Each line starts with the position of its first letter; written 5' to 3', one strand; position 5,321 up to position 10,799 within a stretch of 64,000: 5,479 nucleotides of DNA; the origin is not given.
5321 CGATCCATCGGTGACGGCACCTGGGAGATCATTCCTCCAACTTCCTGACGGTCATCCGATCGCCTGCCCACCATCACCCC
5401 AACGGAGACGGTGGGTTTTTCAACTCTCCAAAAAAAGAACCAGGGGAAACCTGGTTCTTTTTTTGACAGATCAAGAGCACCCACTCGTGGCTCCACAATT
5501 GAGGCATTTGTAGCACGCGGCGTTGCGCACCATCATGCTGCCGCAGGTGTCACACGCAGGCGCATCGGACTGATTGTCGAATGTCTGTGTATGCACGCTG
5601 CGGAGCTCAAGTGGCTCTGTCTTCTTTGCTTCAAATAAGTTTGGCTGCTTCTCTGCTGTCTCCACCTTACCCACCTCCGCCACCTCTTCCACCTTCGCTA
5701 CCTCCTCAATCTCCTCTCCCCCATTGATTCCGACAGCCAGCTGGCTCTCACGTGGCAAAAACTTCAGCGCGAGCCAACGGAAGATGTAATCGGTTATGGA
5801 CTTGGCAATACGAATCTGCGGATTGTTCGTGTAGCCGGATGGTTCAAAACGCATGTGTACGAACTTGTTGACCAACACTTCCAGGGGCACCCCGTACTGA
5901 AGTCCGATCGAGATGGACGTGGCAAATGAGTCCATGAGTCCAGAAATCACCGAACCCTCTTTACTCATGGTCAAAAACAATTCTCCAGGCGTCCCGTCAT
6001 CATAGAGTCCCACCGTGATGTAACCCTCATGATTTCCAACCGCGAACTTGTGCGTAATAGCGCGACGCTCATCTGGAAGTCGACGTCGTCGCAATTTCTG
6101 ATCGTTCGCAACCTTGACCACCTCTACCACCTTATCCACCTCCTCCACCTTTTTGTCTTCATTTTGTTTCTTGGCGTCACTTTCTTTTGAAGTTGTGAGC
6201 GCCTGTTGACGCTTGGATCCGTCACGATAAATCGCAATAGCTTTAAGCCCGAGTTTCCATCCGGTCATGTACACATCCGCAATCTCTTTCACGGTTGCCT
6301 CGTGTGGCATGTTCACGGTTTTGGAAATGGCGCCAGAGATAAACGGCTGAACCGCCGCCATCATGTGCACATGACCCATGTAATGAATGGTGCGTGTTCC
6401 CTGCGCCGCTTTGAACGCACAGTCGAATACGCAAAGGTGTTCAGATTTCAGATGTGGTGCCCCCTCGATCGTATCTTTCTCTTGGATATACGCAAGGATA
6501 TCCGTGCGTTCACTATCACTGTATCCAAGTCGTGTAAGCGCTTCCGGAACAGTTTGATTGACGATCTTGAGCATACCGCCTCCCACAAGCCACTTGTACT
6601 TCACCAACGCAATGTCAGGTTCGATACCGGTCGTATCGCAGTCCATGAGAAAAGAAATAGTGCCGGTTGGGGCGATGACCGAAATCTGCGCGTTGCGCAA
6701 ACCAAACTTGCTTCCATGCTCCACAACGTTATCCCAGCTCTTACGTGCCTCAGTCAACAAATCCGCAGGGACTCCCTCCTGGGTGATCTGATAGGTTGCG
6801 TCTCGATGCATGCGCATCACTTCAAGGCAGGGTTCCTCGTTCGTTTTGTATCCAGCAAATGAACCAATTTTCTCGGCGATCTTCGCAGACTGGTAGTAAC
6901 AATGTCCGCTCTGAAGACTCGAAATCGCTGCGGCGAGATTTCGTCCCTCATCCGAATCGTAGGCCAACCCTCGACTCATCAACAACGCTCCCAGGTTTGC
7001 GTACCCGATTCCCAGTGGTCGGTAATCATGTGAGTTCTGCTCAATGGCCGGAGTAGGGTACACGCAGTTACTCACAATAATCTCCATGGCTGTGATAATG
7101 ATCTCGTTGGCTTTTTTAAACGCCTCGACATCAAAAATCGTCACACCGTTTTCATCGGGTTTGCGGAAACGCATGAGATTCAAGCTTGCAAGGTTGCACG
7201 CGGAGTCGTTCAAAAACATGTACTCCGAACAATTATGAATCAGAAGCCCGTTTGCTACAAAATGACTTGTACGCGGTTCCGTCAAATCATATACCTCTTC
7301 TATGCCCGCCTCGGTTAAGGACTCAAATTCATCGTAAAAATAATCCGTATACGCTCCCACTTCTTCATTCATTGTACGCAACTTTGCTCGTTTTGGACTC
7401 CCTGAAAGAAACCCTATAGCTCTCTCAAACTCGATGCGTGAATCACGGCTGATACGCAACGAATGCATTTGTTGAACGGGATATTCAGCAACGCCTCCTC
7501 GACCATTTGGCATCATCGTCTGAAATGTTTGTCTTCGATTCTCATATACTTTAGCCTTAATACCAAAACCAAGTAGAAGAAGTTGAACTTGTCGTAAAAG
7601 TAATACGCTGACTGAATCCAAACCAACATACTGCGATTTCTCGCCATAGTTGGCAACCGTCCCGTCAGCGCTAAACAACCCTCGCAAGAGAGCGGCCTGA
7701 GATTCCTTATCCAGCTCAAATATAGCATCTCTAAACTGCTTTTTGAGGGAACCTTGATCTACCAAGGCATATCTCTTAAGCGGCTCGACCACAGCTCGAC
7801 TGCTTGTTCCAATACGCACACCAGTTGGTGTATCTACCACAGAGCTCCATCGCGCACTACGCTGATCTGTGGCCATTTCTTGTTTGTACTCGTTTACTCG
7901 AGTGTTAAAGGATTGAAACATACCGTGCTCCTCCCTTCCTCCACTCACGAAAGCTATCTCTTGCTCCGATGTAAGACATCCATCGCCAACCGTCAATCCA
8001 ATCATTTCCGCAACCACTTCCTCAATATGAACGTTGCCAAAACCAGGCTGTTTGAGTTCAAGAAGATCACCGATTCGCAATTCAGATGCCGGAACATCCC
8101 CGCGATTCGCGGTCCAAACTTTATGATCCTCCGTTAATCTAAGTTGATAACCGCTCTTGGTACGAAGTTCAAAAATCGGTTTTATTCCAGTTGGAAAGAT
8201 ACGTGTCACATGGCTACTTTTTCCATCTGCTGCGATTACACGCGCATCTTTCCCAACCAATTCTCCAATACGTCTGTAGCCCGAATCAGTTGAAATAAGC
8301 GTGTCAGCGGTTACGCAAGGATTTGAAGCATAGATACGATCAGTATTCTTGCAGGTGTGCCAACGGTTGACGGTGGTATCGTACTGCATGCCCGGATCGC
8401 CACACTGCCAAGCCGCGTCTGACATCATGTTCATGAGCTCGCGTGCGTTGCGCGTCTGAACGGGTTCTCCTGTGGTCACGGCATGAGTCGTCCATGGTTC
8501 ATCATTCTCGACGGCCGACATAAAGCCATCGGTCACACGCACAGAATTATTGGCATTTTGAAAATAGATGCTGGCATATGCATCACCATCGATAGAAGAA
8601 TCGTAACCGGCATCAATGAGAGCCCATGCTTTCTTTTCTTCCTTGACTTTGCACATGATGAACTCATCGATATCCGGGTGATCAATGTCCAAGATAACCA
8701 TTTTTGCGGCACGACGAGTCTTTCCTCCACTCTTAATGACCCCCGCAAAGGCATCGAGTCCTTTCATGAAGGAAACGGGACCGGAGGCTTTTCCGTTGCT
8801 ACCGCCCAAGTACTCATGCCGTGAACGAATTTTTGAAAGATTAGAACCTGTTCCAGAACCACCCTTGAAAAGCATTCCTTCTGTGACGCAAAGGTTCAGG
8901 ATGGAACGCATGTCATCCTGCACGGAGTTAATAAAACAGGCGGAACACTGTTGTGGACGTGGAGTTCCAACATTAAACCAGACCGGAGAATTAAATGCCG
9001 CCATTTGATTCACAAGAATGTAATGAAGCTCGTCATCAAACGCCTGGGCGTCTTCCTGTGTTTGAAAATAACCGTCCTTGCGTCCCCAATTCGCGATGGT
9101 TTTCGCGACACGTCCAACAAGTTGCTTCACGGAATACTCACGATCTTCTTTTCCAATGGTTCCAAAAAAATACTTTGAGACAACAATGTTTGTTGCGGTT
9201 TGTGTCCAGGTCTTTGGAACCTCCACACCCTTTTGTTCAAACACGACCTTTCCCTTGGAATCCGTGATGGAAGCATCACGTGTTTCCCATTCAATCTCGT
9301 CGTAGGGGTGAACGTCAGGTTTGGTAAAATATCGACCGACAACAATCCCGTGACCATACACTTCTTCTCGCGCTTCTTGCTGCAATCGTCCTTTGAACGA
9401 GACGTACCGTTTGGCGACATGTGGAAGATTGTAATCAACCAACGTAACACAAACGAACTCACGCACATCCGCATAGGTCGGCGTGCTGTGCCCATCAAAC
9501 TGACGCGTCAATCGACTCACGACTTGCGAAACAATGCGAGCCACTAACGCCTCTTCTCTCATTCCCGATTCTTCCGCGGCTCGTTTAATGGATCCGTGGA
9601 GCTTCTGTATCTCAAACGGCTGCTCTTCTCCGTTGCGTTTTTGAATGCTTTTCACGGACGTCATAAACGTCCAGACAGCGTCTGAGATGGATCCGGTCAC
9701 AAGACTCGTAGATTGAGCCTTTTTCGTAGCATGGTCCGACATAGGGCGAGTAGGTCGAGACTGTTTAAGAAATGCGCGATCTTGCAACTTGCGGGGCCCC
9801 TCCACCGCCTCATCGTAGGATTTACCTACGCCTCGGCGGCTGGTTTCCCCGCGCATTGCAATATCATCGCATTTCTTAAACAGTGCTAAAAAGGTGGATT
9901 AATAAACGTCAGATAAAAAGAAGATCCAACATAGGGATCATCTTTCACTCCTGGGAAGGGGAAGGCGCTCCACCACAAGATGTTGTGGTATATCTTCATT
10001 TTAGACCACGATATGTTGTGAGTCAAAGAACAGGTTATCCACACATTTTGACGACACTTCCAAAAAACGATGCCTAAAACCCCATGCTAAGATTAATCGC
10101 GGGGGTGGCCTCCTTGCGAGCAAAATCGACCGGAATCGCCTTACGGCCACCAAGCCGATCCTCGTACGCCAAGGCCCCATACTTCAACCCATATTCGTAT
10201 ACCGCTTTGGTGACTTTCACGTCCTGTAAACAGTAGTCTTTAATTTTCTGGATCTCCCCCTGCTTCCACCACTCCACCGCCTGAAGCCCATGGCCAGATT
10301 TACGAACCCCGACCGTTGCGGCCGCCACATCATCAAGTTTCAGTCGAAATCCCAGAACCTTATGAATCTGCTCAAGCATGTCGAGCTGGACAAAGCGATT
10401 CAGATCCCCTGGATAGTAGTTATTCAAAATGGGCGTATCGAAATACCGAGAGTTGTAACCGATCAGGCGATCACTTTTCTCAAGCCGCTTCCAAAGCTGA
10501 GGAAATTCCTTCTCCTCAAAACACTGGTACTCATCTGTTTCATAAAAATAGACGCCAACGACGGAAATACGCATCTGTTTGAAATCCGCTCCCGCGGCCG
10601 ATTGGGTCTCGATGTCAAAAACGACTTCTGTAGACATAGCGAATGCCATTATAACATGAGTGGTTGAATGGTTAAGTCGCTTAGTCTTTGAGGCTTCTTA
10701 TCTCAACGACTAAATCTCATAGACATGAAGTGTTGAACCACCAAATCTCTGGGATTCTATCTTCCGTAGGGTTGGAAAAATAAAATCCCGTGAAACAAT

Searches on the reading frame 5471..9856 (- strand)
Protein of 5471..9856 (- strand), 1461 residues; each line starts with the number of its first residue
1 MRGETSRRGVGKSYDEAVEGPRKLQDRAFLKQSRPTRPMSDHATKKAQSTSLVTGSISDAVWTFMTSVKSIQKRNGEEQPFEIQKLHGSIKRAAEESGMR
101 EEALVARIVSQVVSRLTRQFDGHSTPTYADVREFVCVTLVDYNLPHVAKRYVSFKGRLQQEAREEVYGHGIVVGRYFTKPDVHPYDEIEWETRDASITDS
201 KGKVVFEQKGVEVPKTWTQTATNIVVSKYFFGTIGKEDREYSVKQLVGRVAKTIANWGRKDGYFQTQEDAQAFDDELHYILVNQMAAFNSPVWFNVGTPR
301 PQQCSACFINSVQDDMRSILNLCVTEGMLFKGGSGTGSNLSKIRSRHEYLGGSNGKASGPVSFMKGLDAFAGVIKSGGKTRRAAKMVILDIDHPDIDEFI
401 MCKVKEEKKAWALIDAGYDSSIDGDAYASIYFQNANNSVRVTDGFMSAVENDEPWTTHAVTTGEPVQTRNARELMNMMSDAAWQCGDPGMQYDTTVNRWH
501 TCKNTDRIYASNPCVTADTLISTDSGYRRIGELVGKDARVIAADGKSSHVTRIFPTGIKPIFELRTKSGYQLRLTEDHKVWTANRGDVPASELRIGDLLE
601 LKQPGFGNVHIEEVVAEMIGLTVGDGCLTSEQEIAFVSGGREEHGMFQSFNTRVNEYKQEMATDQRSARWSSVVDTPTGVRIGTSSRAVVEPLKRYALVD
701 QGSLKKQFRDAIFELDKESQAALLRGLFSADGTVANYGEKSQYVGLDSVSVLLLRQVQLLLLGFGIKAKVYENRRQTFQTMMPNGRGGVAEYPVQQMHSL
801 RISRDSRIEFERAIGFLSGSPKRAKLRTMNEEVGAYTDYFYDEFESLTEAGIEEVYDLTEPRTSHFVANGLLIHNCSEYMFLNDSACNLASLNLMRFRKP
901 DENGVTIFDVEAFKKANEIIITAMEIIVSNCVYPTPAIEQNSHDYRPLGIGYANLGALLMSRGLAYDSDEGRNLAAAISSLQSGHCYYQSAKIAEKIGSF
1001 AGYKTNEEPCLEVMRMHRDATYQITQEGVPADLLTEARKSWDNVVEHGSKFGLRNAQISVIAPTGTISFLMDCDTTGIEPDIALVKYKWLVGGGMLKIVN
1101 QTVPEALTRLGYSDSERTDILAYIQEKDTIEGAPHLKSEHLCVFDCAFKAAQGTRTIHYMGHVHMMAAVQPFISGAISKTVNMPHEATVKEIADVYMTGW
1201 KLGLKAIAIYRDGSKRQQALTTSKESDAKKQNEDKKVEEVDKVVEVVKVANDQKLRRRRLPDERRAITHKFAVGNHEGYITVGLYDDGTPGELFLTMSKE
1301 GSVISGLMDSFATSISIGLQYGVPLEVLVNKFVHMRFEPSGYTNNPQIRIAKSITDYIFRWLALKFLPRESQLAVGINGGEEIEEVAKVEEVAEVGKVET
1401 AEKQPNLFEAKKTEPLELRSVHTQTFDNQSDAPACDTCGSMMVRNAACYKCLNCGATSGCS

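Call 15: search_protein_families(library=pfam, proteins=[window:5471-9856:-])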
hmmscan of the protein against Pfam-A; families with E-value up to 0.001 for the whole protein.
window:5471-9856:- (1461 aa): 6 families
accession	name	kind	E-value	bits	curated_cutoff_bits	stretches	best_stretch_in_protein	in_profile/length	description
PF02867.20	Ribonuc_red_lgC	-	2.5e-136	455.8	23.9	1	305-1210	1-523/523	Ribonucleotide reductase, barrel domain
PF08471.15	Ribonuc_red_2_N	-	9.4e-23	80.8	27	1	201-284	1-103/103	Class II vitamin B12-dependent ribonucleotide reductase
PF14528.11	LAGLIDADG_3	-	2.1e-17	63.6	22.5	1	719-815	2-82/82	LAGLIDADG-like domain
PF14890.11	Intein_splicing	-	3.5e-15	56.6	35.8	1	524-875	5-155/155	Intein splicing domain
PF03477.21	ATP-cone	-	7.5e-11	42.9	25.8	1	70-153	2-81/88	ATP cone domain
PF12637.14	TSCPD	-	4.5e-10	40.1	22.8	1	1272-1363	8-85/88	TSCPD domain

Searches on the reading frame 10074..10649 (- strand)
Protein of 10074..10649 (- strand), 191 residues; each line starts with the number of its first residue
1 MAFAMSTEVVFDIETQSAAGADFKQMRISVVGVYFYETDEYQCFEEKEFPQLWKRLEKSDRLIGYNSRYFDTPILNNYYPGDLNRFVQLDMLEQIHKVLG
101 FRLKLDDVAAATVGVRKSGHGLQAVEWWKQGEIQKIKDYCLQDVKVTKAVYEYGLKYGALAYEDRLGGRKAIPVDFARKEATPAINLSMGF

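Call 15: search_protein_families(library=pfam, proteins=[window:10074-10649:-])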
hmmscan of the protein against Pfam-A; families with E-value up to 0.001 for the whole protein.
window:10074-10649:- (191 aa): 2 families
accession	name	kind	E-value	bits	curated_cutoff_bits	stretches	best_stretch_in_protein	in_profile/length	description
PF13482.12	RNase_H_2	-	1.7e-10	41.6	22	1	10-152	2-162/165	RNase_H superfamily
PF10108.15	DNA_pol_B_exo2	-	3.8e-08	33.7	24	1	89-151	106-170/213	Predicted 3'-5' exonuclease related to the exonuclease domain of PolB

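Call 73: find_homologous_proteins(query=window:10074-10649:-, max_evalue=1e-30)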
Query window:10074-10649:- (191 aa): 781 proteins with E <= 1e-30 among 910 candidates; the best 120 are listed.
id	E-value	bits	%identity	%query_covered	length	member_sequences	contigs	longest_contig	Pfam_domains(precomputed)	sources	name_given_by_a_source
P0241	5.4e-122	422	100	98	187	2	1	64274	PF13482.13,PF10108.16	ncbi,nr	ncbi:ribonuclease H-like domain-containing protein [Candidatus Uhrbacteria bacterium]|nr:ribonucleas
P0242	3.7e-121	420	97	100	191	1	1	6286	PF13482.13,PF10108.16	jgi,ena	-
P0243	4.3e-121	419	97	100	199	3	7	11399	PF13482.13,PF10108.16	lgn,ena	-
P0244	2.5e-119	414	97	98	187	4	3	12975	PF13482.13,PF10108.16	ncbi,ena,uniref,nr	ncbi:MAG TPA: ribonuclease H-like domain-containing protein [Patescibacteria group bacterium]|uniref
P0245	3.8e-118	410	95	100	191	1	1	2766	PF13482.13,PF10108.16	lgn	-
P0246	1.0e-110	386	90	98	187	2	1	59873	PF13482.13,PF10108.16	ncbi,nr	ncbi:ribonuclease H-like domain-containing protein [Candidatus Uhrbacteria bacterium]|nr:ribonucleas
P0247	2.5e-110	384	90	98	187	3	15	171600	PF13482.13,PF10108.16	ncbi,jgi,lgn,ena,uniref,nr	ncbi:hypothetical protein COV05_04395 [Candidatus Uhrbacteria bacterium CG10_big_fil_rev_8_21_14_0_1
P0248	3.0e-109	381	87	100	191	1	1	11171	PF13482.13,PF10108.16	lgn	-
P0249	1.7e-108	378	87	100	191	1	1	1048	PF13482.13,PF10108.16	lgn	-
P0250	2.2e-108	378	90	98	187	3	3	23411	PF13482.13,PF10108.16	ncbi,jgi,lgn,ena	-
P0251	4.4e-108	377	88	98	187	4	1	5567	PF13482.13,PF10108.16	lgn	-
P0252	7.5e-108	376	88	98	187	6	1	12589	PF13482.13,PF10108.16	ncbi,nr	ncbi:MAG: ribonuclease H-like domain-containing protein [Candidatus Uhrbacteria bacterium]|nr:ribonu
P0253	1.3e-107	376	86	100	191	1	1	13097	PF13482.13,PF10108.16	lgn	-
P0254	1.0e-106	373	87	98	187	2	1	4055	PF13482.13,PF10108.16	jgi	jgi:DEAD/DEAH box helicase domain-containing protein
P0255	2.6e-106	371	88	96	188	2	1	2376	PF13482.13,PF10108.16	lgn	-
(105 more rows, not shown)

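Call 74: find_encoding_contigs(protein=P0241, flank=500, max_places=2)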
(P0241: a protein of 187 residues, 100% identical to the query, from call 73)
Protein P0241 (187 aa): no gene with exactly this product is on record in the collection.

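Call 75: find_encoding_contigs(protein=P0244, flank=10000, max_places=3)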
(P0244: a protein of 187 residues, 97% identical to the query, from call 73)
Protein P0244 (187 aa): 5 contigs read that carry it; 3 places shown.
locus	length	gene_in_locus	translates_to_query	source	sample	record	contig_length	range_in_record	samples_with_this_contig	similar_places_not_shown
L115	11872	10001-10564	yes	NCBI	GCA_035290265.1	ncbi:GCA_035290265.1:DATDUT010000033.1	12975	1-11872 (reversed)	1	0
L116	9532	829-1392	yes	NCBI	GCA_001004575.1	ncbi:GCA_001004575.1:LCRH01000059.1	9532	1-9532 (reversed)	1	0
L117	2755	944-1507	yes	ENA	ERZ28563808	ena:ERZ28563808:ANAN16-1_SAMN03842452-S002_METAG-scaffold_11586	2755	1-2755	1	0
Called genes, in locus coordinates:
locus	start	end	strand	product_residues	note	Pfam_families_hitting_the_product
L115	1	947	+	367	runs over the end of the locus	PF13167:GTP-bdg_N, PF16360:GTP-bdg_M, PF00025:Arf (faint), PF01926:MMR_HSR1, PF02421:FeoB_N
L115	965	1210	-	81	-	PF00830:Ribosomal_L28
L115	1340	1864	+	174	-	PF23951:DUF7282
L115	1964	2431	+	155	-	-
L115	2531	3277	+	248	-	PF18306:LDcluster4, PF03641:Lysine_decarbox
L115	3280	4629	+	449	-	PF22053:DUF6938 (faint)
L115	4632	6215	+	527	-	-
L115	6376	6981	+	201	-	PF02661:Fic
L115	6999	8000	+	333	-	PF02449:Glyco_hydro_42 (faint)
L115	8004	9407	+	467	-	PF01134:GIDA (faint), PF01266:DAO (faint), PF07992:Pyr_redox_2, PF13738:Pyr_redox_3 (faint), PF00070:Pyr_redox, PF02852:Pyr_redox_dim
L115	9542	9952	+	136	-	PF13847:Methyltransf_31 (faint)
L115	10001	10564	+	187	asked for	PF13482:RNase_H_2, PF10108:DNA_pol_B_exo2 (faint)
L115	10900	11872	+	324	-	PF03477:ATP-cone, PF08471:Ribonuc_red_2_N, PF02867:Ribonuc_red_lgC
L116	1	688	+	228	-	?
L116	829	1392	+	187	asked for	PF13482:RNase_H_2, PF10108:DNA_pol_B_exo2 (faint)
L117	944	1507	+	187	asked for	PF13482:RNase_H_2, PF10108:DNA_pol_B_exo2 (faint)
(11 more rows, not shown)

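Call 76: find_encoding_contigs(protein=P0246, flank=10000, max_places=1)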
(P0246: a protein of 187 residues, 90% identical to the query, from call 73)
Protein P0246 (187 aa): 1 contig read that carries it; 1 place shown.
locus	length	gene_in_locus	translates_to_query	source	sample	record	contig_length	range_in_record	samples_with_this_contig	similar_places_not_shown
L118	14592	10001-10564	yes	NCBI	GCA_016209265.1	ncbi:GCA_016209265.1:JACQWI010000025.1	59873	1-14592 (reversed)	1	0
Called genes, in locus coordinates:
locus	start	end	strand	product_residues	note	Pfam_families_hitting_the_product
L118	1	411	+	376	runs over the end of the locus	PF13167:GTP-bdg_N, PF16360:GTP-bdg_M, PF01926:MMR_HSR1, PF02421:FeoB_N (faint)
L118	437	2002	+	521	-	-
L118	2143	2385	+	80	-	-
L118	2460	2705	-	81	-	PF00830:Ribosomal_L28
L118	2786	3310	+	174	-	PF23951:DUF7282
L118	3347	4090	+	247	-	PF18306:LDcluster4, PF03641:Lysine_decarbox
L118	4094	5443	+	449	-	PF22053:DUF6938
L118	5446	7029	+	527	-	-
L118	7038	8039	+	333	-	PF00331:Glyco_hydro_10 (weak)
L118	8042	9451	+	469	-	PF01134:GIDA (faint), PF01266:DAO (faint), PF07992:Pyr_redox_2, PF12831:FAD_oxidored (weak), PF13450:NAD_binding_8 (faint), PF13738:Pyr_redox_3 (faint), PF00070:Pyr_redox, PF02852:Pyr_redox_dim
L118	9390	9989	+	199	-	PF01135:PCMT (faint)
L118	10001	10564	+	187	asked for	PF13482:RNase_H_2, PF10108:DNA_pol_B_exo2 (faint)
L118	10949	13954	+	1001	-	PF08471:Ribonuc_red_2_N, PF02867:Ribonuc_red_lgC, PF12637:TSCPD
